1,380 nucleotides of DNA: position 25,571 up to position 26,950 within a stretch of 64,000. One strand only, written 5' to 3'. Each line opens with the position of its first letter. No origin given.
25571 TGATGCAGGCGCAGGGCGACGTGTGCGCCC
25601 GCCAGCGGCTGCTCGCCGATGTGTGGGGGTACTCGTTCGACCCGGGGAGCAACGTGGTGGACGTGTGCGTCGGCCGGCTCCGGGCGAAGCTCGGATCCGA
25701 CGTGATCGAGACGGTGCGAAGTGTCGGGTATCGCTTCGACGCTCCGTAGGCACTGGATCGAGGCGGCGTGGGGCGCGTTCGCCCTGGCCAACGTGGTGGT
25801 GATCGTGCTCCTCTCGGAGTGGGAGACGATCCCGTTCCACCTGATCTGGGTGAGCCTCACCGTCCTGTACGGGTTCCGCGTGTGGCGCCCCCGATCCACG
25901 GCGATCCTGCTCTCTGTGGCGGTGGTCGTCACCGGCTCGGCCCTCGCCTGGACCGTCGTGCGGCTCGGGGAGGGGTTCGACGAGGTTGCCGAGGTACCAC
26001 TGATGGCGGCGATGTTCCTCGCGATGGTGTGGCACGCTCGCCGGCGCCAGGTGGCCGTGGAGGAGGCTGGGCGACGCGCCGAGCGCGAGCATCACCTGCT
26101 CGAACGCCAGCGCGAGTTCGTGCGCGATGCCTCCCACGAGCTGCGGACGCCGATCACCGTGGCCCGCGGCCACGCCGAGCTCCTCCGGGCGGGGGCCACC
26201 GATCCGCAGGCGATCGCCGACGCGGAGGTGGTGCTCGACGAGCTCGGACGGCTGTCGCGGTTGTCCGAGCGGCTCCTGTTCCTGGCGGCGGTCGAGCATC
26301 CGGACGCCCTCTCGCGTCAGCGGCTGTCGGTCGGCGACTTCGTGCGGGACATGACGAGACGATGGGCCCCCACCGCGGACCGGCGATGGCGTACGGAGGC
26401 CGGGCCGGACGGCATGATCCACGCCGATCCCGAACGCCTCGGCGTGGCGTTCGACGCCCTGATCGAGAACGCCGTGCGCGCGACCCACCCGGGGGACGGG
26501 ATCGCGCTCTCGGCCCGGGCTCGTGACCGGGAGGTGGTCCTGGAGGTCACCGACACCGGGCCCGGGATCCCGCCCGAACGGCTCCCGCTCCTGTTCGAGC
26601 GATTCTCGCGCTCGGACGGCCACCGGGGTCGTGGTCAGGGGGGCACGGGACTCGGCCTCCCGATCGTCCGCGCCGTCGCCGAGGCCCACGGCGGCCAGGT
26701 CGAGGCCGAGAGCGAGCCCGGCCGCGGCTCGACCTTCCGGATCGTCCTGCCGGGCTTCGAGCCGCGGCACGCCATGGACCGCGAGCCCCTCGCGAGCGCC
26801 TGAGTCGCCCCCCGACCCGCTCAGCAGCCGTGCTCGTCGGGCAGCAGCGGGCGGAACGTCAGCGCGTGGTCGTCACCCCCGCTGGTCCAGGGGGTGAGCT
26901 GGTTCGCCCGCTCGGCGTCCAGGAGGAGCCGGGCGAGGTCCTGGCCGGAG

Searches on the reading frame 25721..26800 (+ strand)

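Call 36: search_protein_families(library=pfam, proteins=[window:25721-26800:+], max_evalue=0.001)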
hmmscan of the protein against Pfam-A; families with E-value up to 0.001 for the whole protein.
window:25721-26800:+ (360 aa): 3 families
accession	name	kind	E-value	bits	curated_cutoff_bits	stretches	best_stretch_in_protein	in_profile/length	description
PF02518.31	HATPase_c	-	2e-30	105.9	26.4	1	236-344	2-108/111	Histidine kinase-, DNA gyrase B-, and HSP90-like ATPase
PF00512.31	HisKA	-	2.1e-13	50.6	26.9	1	130-193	2-65/66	His Kinase A (phospho-acceptor) domain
PF13581.12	HATPase_c_2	-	0.00018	22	27.4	1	223-323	30-112/127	Histidine kinase-like ATPase domain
